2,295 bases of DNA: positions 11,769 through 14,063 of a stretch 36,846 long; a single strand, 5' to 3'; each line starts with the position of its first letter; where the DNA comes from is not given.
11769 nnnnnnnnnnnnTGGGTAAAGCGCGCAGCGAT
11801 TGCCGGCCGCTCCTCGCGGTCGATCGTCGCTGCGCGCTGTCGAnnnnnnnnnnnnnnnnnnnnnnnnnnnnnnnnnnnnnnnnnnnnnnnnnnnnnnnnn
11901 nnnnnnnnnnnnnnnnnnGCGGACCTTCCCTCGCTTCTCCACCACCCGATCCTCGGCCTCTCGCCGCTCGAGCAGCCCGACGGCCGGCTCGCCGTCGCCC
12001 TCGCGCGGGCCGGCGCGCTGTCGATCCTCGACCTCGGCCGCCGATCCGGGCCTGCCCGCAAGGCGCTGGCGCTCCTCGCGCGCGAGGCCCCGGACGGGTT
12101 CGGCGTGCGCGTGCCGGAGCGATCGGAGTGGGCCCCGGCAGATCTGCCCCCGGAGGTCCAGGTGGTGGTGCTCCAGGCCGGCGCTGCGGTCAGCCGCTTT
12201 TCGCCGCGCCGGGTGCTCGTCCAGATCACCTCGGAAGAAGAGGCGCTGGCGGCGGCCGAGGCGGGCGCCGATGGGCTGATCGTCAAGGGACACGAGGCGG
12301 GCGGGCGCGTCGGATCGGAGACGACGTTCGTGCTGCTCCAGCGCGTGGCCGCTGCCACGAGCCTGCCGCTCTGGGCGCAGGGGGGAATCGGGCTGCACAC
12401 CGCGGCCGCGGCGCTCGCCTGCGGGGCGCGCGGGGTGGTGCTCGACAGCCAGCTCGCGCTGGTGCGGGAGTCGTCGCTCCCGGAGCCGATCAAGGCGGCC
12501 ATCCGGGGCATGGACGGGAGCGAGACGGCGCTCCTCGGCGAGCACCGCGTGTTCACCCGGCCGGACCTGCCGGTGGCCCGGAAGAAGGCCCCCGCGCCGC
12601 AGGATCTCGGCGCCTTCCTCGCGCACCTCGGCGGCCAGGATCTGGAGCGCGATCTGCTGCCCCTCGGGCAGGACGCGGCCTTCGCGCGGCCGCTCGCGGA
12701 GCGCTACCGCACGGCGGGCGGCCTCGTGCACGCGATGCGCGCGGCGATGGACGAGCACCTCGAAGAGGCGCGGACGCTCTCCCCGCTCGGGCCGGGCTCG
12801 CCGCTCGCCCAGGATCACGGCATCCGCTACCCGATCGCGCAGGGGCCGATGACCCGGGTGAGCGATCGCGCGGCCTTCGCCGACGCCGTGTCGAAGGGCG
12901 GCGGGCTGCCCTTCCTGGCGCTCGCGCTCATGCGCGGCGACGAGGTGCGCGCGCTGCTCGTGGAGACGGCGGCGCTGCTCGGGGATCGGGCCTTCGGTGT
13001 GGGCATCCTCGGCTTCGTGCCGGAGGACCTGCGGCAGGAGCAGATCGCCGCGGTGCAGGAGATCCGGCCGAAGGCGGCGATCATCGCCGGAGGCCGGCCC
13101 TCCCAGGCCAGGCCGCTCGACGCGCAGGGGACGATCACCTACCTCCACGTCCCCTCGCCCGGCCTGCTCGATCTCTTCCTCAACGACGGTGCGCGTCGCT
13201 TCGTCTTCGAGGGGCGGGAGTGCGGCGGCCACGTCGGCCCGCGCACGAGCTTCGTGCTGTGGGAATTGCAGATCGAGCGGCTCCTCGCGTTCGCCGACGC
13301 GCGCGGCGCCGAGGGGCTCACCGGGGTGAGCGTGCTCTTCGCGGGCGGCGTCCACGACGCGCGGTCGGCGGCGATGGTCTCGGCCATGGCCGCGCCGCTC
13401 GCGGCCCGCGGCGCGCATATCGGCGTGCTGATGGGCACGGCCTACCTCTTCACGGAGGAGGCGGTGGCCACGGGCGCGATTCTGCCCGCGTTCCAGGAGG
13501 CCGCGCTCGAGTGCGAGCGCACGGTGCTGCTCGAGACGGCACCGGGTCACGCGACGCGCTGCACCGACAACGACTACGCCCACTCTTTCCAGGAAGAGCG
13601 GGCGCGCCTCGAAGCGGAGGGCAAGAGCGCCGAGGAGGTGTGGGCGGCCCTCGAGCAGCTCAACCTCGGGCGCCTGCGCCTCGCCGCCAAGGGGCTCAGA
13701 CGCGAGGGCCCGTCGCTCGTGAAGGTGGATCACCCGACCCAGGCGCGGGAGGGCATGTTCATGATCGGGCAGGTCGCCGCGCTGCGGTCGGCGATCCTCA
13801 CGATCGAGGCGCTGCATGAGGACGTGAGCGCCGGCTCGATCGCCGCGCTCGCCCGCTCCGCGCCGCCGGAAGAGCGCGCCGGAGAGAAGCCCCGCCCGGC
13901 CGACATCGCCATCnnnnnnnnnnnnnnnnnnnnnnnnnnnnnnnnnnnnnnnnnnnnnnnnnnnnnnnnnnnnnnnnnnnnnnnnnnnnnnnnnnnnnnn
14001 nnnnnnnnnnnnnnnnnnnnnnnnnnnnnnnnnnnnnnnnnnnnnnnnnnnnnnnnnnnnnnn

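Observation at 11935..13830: Tandem FMN-barrel modules: an extra NMO-like half-domain ahead of the PfaD-type ER, both fused to KS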

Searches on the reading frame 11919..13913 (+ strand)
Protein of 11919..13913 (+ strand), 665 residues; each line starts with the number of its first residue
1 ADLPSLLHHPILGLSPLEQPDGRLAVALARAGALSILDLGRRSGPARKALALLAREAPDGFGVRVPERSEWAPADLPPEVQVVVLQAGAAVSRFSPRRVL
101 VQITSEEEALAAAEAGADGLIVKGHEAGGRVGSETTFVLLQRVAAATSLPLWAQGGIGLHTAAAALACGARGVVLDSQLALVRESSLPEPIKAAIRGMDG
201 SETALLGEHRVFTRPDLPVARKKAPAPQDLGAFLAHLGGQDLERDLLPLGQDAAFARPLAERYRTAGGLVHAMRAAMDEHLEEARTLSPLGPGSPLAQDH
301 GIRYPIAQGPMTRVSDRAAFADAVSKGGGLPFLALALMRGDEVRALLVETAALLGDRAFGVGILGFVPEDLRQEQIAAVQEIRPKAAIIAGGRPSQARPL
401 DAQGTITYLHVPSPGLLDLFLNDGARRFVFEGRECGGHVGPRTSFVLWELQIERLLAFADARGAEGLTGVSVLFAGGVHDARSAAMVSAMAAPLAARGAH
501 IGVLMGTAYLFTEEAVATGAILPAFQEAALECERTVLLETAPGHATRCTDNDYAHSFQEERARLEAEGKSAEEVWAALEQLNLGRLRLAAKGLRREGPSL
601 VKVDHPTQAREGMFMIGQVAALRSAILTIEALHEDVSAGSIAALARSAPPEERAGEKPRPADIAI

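Call 37: search_solved_structures(query=A2, max_evalue=10, show_alignments=0)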
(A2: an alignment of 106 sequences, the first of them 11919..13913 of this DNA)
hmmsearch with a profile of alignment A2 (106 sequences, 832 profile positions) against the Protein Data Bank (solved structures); distinct sequences matched with E-value up to 10: 101 (the best 60 are shown).
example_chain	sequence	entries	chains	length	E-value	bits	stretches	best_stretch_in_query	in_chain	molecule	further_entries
7zma_A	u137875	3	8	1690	2.2e-47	165.2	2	650-797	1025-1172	Putative polyketide synthase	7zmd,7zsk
5gvh_A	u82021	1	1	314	3.9e-34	121.4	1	22-304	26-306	Enoyl-[acyl-carrier-protein] reductase [FMN]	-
3bo9_A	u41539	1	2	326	4.4e-34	121.2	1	22-304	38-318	Putative nitroalkan dioxygenase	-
5gvj_A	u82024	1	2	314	5.1e-34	121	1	22-304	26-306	Enoyl-[acyl-carrier-protein] reductase [FMN]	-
7l00_A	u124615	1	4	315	8.1e-32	113.7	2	23-297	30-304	Enoyl-Acyl Carrier Protein Reductase FabK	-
2z6i_A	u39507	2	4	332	6.1e-28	100.9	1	22-265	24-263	Trans-2-enoyl-ACP reductase II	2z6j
9pl0_A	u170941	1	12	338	1e-27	100.2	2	48-281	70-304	Enoyl-[acyl-carrier-protein] reductase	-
4tkt_A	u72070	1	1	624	9e-25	90.4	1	684-804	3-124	AT-less polyketide synthase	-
5erb_A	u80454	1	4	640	1.3e-24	89.9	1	681-818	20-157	Polyketide synthase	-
4iql_A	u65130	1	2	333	5.2e-24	87.9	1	25-280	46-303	Enoyl-(Acyl-carrier-protein) reductase II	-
5eny_A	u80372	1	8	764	6.3e-23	84.3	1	681-810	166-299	Polyketide synthase PksL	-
5e5n_A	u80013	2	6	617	1.2e-22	83.4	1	682-810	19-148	Polyketide synthase PksL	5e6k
5erf_A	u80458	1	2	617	1.2e-22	83.4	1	682-810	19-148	Polyketide synthase PksL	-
7zm9_A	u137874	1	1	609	3.6e-22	81.8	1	688-812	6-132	Putative polyketide synthase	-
6mhk_A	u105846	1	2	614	3.6e-21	78.5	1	681-796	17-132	Polyketide synthase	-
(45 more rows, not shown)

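Call 43: predict_structure(alignment_id=A2)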
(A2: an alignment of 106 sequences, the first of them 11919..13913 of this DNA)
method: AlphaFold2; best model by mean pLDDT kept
length: 665 residues; sequences in the alignment: 106
mean_pLDDT: 95.2   pTM: 0.95
mean pLDDT of the five models: 95.2, 94.8, 94.1, 93.8, 93.1
residues with pLDDT >= 90: 612; 70-90: 31; 50-70: 19; < 50: 3
segments of 3 or more residues with pLDDT < 50: none
pLDDT, mean of each block of 10 residues (from residue 1): 72 97 98 97 96 96 94 97 97 97 98 98 98 98 97 98 98 98 98 97 94 89 74 92 96 98 98 97 98 98 98 96 99 97 98 98 96 97 98 96 98 97 98 93 97 98 95 98 98 98 98 98 98 96 94 97 97 97 96 96 97 97 97 98 91 62 53
secondary structure, 60 per line:
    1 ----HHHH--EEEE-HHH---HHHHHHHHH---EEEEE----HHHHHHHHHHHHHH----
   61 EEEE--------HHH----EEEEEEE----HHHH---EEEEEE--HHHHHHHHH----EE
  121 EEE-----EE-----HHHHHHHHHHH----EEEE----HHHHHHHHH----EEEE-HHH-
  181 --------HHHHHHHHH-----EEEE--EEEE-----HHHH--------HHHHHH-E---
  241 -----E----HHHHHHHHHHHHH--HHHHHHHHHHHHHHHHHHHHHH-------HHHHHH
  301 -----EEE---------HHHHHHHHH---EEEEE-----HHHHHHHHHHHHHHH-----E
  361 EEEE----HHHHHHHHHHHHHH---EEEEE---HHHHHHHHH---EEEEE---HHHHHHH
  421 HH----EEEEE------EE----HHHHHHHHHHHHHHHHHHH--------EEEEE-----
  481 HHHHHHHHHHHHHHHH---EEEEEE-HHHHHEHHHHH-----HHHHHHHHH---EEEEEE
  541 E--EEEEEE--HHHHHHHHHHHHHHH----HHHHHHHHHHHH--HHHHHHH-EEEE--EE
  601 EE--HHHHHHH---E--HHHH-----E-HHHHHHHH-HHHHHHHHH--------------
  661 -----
elements in order: H5-8 E11-14 H22-30 E34-38 H43-56 E61-64 E80-86 H91-94 E98-103 H106-114 E119-123 H136-146 E151-154 H159-167 E172-175 H189-197 E203-206 E209-212 H218-221 H230-235 H251-263 H266-287 H295-300 E306-308 H318-326 E330-334 H340-354 E360-364 H369-382 E386-390 H394-402 E406-410 H414-422 E427-431 H444-462 E471-475 H481-496 E500-505 H507-511 H513-517 H523-531 E535-541 E544-549 H552-566 H571-582 H585-591 E593-596 E599-602 H605-611 H618-621 H629-636 H638-646

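Call 48: fold_search(model_id=the predicted structure, library=pdb)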
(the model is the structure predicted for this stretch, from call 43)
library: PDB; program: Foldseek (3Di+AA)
matches with E <= 10: 1568; with E <= 0.001: 207
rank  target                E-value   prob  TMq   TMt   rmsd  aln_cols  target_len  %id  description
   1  3bo9_A                7.9e-20  1.00  0.43  0.87   2.7       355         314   24  Crystal structure of putative nitroalkan dioxygenase (TM0800) from Thermotoga maritima at 2.71 A resolution (released 2007-12-25)
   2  2z6i_A                4.1e-19  1.00  0.43  0.87   2.9       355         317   25  Crystal Structure of S. pneumoniae Enoyl-Acyl Carrier Protein Reductase (FabK) (released 2008-04-01)
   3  9pl0_B                5.1e-19  1.00  0.41  0.84   3.1       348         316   26  The structure of the Fusobacterium nucleatum Enoyl-Acyl Carrier Protein Reductase (FabK) bound to an inhibitor (released 2026-01-28)
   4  2z6i_B                1.0e-18  1.00  0.43  0.87   2.9       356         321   25  Crystal Structure of S. pneumoniae Enoyl-Acyl Carrier Protein Reductase (FabK) (released 2008-04-01)
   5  9pl0_E                1.2e-18  1.00  0.41  0.84   3.0       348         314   26  The structure of the Fusobacterium nucleatum Enoyl-Acyl Carrier Protein Reductase (FabK) bound to an inhibitor (released 2026-01-28)
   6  7l00_A                1.7e-18  1.00  0.42  0.87   2.8       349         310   24  Crystal Structure of C. difficile Enoyl-Acyl Carrier Protein Reductase (FabK) in Complex with an Inhibitor (released 2021-12-22)
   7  7l00_C                1.7e-18  1.00  0.42  0.85   2.8       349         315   24  Crystal Structure of C. difficile Enoyl-Acyl Carrier Protein Reductase (FabK) in Complex with an Inhibitor (released 2021-12-22)
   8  7l00_B                1.8e-18  1.00  0.42  0.86   2.9       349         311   24  Crystal Structure of C. difficile Enoyl-Acyl Carrier Protein Reductase (FabK) in Complex with an Inhibitor (released 2021-12-22)
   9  2z6j_A                1.8e-18  1.00  0.41  0.86   3.2       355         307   25  Crystal Structure of S. pneumoniae Enoyl-Acyl Carrier Protein Reductase (FabK) in Complex with an Inhibitor (released 2008-04-01)
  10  5gvj_B                2.5e-18  1.00  0.41  0.88   2.8       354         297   23  Structure of FabK (M276A) mutant from Thermotoga maritima (released 2017-04-26)
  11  5gvj_A                7.8e-18  1.00  0.40  0.87   3.2       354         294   23  Structure of FabK (M276A) mutant from Thermotoga maritima (released 2017-04-26)
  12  9pl0_A                9.2e-18  1.00  0.41  0.84   3.0       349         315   26  The structure of the Fusobacterium nucleatum Enoyl-Acyl Carrier Protein Reductase (FabK) bound to an inhibitor (released 2026-01-28)
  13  5gvh                  1.6e-17  1.00  0.42  0.88   2.7       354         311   24  Structure of FabK from Thermotoga maritima (released 2017-06-07)
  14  2z6j_B                4.3e-17  1.00  0.41  0.85   3.5       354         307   26  Crystal Structure of S. pneumoniae Enoyl-Acyl Carrier Protein Reductase (FabK) in Complex with an Inhibitor (released 2008-04-01)
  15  4iql_A                4.5e-17  1.00  0.42  0.85   3.3       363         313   23  Crystal Structure of Porphyromonas gingivalis Enoyl-ACP Reductase II (FabK) with cofactors NADPH and FMN (released 2014-01-29)
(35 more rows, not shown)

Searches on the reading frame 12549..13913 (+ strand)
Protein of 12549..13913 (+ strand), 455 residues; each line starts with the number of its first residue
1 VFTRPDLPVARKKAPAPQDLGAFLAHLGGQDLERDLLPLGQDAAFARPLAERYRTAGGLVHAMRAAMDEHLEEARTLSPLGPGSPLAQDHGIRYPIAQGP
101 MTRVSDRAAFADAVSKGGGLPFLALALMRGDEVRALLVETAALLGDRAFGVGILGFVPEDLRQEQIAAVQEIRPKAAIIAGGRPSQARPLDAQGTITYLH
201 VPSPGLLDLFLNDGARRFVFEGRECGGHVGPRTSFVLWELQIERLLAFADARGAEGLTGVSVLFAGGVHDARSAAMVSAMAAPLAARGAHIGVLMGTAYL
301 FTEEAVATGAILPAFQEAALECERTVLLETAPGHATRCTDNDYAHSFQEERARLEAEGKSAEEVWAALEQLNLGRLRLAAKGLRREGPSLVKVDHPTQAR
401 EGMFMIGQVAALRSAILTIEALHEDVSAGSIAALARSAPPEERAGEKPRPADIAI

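Call 7: search_protein_families(library=pfam, proteins=[window:12774-13883:+], max_evalue=1)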
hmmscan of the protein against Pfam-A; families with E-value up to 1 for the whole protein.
window:12774-13883:+ (370 aa): 2 families
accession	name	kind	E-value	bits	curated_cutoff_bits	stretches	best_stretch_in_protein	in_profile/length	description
PF03060.21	NMO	-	4e-17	63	28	2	89-285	104-287/331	Nitronate monooxygenase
PF04016.18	DUF364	-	0.23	11.5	23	1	5-47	94-136/147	Putative heavy-metal chelation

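Call 8: search_protein_families(library=ncbifam, proteins=[window:12774-13883:+], max_evalue=1)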
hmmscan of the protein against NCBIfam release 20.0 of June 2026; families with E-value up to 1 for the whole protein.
window:12774-13883:+ (370 aa): 1 family
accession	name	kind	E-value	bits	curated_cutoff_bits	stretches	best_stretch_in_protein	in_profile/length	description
TIGR03151.1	enACPred_II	equivalog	1.2e-20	74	453.1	1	16-356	9-301/307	enoyl-[acyl-carrier-protein] reductase FabK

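Call 17: search_solved_structures(query=window:12774-13883:+, max_evalue=1, show_alignments=3)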
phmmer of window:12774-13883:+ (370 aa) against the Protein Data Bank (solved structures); distinct sequences matched with E-value up to 1: 8.
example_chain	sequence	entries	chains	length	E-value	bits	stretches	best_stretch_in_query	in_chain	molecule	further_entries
5gvh_A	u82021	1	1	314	1.4e-12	50.8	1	17-276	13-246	Enoyl-[acyl-carrier-protein] reductase [FMN]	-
3bo9_A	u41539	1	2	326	1.6e-12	50.6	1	17-275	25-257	Putative nitroalkan dioxygenase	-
5gvj_A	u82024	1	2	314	3.1e-12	49.7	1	17-276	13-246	Enoyl-[acyl-carrier-protein] reductase [FMN]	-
9pl0_A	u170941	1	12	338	3.6e-12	49.5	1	12-305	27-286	Enoyl-[acyl-carrier-protein] reductase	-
7l00_A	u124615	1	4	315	1.2e-11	47.7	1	16-288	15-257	Enoyl-Acyl Carrier Protein Reductase FabK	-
2z6i_A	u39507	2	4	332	2e-10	43.8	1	17-301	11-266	Trans-2-enoyl-ACP reductase II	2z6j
2gjl_A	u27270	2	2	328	0.0031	20.1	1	13-246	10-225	hypothetical protein PA1024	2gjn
6e2a_A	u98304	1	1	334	0.0035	19.9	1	13-246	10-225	Nitronate monooxygenase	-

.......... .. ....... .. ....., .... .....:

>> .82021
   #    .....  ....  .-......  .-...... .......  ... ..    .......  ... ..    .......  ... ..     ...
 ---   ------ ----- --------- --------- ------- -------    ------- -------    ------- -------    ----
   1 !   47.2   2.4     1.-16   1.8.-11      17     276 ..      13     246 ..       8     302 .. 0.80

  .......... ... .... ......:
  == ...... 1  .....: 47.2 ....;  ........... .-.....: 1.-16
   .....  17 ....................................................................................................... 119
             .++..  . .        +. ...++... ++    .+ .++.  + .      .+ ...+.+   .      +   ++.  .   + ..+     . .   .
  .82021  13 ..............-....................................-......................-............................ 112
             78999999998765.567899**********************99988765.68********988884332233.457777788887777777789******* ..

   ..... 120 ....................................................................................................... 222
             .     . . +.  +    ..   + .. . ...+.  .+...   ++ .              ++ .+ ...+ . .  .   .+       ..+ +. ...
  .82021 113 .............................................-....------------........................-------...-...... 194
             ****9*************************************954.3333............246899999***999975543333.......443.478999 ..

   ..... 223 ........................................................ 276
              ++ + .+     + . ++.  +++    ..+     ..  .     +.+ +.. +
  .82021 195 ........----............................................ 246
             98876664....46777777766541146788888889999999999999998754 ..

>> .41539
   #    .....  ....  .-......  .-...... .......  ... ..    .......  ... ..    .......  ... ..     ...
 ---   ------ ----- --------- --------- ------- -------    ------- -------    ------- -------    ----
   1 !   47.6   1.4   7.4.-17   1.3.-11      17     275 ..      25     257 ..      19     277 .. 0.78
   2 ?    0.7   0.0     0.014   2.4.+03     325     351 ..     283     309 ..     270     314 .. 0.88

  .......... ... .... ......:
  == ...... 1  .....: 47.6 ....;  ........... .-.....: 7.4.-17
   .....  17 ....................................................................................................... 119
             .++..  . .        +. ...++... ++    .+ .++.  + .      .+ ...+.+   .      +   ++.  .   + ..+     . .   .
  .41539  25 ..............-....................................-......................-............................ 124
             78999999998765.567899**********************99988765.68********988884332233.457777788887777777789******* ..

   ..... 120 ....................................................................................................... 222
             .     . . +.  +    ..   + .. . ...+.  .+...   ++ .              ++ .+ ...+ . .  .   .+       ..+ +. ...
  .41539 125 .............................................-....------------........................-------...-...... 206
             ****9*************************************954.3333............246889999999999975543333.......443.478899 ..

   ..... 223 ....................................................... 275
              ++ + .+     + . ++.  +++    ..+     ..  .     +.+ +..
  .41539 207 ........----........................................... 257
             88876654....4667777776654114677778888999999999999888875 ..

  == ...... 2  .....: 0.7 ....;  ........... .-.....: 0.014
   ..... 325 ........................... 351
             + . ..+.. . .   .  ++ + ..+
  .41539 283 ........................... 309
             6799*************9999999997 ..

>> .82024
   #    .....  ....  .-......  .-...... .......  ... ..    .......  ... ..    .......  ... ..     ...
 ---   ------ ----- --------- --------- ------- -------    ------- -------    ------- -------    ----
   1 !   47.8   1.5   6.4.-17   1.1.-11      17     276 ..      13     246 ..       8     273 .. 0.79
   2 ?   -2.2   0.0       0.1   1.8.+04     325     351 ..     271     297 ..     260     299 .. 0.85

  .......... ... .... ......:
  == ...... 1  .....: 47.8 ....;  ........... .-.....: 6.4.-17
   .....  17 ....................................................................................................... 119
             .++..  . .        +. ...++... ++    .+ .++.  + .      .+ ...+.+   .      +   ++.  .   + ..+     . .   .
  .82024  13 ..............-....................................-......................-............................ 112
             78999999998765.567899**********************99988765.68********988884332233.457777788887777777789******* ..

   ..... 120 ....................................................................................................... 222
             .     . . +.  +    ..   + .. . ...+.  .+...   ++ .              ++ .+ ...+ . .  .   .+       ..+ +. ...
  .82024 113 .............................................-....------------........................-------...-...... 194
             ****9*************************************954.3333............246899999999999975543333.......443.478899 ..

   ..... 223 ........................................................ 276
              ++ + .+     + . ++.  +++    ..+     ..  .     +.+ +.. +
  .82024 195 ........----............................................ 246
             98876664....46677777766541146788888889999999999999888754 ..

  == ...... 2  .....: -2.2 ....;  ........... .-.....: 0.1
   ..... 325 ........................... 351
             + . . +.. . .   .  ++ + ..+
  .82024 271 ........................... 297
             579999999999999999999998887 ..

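Call 34: find_homologous_proteins(query=window:12549-13913:+, max_evalue=1e-10)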
Query window:12549-13913:+ (455 aa): 662 proteins with E <= 1e-10 among 8000 candidates; the best 120 are listed.
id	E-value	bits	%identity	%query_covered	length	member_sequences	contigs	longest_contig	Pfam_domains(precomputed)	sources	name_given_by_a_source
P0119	4.0e-174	598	65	100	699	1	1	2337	PF00109.33,PF03060.22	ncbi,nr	ncbi:MAG TPA: nitronate monooxygenase, partial [Acidimicrobiales bacterium]|nr:nitronate monooxygena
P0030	8.1e-169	580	65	91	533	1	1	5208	PF03060.22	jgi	-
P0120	1.4e-164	566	63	100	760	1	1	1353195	PF00109.33,PF03060.22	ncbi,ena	-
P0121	3.9e-163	562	62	100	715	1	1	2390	PF00109.33,PF03060.22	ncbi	ncbi:MAG TPA: nitronate monooxygenase, partial [Acidimicrobiales bacterium]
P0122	8.7e-163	561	62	100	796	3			PF00109.33,PF03060.22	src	-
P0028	1.2e-162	560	65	94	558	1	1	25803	PF03060.22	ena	-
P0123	4.7e-162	558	61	100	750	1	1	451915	PF00109.33,PF03060.22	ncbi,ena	-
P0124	1.7e-159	550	61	95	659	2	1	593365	PF03060.22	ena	-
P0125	1.2e-158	547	58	100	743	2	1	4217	PF00109.33,PF03060.22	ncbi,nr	ncbi:MAG: hypothetical protein QOK39_620, partial [Acidimicrobiaceae bacterium]|nr:hypothetical prot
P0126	1.9e-158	546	61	100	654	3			PF00109.33,PF03060.22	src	-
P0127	9.5e-157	541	62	95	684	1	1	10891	PF03060.22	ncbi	ncbi:MAG: nitronate monooxygenase, partial [Polyangiaceae bacterium]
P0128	1.1e-156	541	58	100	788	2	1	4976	PF00109.33,PF03060.22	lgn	-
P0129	3.2e-156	539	65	89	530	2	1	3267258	PF03060.22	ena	-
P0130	4.3e-155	535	58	100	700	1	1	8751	PF00109.33,PF03060.22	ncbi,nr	ncbi:MAG: 6-deoxyerythronolide-B synthase, partial [Candidatus Eremiobacteraeota bacterium]|nr:6-deo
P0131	6.2e-153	528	63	91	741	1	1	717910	PF00109.33,PF03060.22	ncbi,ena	-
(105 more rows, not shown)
